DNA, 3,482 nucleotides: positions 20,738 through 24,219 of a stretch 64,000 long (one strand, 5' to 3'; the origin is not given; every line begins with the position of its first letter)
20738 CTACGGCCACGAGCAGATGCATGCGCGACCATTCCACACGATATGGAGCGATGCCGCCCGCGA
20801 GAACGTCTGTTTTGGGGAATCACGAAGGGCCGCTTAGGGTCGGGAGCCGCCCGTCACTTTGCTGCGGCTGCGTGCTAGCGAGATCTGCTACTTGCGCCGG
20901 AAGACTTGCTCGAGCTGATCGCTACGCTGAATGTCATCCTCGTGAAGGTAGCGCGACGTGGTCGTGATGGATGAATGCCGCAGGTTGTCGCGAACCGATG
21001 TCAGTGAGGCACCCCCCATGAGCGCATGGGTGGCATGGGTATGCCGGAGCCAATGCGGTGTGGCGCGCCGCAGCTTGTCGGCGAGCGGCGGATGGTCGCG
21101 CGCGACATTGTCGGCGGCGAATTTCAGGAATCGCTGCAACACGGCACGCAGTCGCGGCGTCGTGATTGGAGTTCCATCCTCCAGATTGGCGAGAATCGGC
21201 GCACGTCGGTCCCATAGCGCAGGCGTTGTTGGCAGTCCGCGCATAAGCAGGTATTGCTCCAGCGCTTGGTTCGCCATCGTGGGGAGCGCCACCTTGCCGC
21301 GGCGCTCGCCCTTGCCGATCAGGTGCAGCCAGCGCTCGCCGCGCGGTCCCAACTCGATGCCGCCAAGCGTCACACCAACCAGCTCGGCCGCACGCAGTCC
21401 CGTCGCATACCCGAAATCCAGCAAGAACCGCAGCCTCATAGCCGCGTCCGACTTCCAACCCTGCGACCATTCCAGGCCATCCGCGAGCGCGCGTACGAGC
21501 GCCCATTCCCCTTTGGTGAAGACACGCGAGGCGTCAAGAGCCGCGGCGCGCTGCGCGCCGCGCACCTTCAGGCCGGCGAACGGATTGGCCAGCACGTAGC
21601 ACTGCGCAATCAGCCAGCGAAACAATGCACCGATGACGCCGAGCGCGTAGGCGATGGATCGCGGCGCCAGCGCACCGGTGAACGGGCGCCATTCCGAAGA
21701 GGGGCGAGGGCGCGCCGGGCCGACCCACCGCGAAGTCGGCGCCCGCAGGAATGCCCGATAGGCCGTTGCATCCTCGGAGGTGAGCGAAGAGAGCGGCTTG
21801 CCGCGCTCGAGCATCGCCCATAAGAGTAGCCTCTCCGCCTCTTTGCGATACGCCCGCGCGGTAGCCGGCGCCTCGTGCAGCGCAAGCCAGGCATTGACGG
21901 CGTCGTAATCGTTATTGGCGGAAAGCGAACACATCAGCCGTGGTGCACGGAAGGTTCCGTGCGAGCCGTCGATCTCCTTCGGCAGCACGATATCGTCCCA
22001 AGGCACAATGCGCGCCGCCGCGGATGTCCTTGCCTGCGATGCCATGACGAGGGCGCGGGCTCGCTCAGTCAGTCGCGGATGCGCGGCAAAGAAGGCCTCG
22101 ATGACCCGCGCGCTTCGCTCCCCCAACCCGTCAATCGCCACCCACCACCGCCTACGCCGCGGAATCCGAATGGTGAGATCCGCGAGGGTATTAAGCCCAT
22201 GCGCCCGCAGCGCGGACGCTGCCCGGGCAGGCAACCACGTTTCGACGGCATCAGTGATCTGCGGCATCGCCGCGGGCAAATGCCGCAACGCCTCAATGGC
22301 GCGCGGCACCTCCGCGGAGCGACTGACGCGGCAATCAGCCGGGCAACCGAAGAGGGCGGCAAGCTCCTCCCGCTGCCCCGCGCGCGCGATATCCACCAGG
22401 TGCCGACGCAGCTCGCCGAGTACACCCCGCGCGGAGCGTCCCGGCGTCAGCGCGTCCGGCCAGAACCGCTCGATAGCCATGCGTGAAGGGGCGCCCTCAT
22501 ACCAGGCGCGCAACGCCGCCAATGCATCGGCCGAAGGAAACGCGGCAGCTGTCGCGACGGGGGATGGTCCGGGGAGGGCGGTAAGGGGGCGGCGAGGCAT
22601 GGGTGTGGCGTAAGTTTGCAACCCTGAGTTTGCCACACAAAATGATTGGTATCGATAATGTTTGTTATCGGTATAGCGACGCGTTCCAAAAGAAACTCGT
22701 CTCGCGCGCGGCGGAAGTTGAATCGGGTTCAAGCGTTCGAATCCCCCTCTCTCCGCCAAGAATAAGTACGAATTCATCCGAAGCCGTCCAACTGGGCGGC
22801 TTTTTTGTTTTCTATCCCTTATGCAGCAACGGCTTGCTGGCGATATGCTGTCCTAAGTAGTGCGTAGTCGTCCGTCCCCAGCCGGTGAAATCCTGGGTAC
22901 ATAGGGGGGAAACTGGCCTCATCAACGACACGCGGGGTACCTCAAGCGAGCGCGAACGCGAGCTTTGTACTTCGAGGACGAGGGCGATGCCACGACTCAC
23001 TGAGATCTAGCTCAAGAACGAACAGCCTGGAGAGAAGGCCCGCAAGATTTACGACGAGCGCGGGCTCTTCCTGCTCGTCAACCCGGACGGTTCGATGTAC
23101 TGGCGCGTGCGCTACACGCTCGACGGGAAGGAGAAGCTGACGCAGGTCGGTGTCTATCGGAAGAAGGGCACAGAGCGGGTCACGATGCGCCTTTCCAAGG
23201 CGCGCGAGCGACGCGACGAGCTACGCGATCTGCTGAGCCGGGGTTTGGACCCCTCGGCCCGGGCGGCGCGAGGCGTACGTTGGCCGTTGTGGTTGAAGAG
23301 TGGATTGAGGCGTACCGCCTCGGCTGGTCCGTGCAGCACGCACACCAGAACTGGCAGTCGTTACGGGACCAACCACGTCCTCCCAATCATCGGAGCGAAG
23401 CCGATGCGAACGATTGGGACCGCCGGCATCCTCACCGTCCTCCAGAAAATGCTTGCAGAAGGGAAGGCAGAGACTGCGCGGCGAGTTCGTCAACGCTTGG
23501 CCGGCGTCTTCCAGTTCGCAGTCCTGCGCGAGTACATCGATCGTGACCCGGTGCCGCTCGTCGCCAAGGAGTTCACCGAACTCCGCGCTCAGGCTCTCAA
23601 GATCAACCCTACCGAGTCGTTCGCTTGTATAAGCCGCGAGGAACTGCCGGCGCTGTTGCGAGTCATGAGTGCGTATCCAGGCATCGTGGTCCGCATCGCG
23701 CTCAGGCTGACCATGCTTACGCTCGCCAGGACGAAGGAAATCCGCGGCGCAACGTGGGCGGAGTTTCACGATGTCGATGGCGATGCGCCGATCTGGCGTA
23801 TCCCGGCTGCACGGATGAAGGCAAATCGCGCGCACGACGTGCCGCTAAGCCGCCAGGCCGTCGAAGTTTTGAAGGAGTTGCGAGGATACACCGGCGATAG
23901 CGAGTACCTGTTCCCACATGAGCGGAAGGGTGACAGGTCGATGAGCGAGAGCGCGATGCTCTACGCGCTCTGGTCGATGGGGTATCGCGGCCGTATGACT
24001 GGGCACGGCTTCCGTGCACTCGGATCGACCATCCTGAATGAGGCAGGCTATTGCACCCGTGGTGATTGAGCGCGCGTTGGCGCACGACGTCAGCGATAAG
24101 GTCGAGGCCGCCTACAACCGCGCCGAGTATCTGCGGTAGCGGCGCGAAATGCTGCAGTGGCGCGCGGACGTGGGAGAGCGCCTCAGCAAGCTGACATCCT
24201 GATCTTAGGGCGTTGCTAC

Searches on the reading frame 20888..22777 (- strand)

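Call 79: search_protein_families(library=pfam, proteins=[window:20888-22777:-])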
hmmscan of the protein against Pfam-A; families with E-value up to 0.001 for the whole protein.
window:20888-22777:- (629 aa): 2 families
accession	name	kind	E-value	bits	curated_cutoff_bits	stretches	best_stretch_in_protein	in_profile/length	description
PF12482.14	DUF3701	-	4.7e-23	81.6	26.9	1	164-249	2-88/93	Phage integrase protein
PF00589.27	Phage_integrase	-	3e-16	60.1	27.1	1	444-615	19-170/172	Phage integrase family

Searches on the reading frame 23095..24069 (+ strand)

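Call 79: search_protein_families(library=pfam, proteins=[window:23095-24069:+])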
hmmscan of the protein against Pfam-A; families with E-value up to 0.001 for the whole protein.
window:23095-24069:+ (324 aa): 3 families
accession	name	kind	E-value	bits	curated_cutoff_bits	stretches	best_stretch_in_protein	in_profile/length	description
PF22022.2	Phage_int_M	-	8e-16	58.5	27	1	87-154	24-91/96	Phage integrase central domain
PF00589.27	Phage_integrase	-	3.3e-14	53.4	27.1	1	181-319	5-145/172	Phage integrase family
PF13356.12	Arm-DNA-bind_3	-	8.6e-09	35.9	27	1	2-56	33-79/83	Arm DNA-binding domain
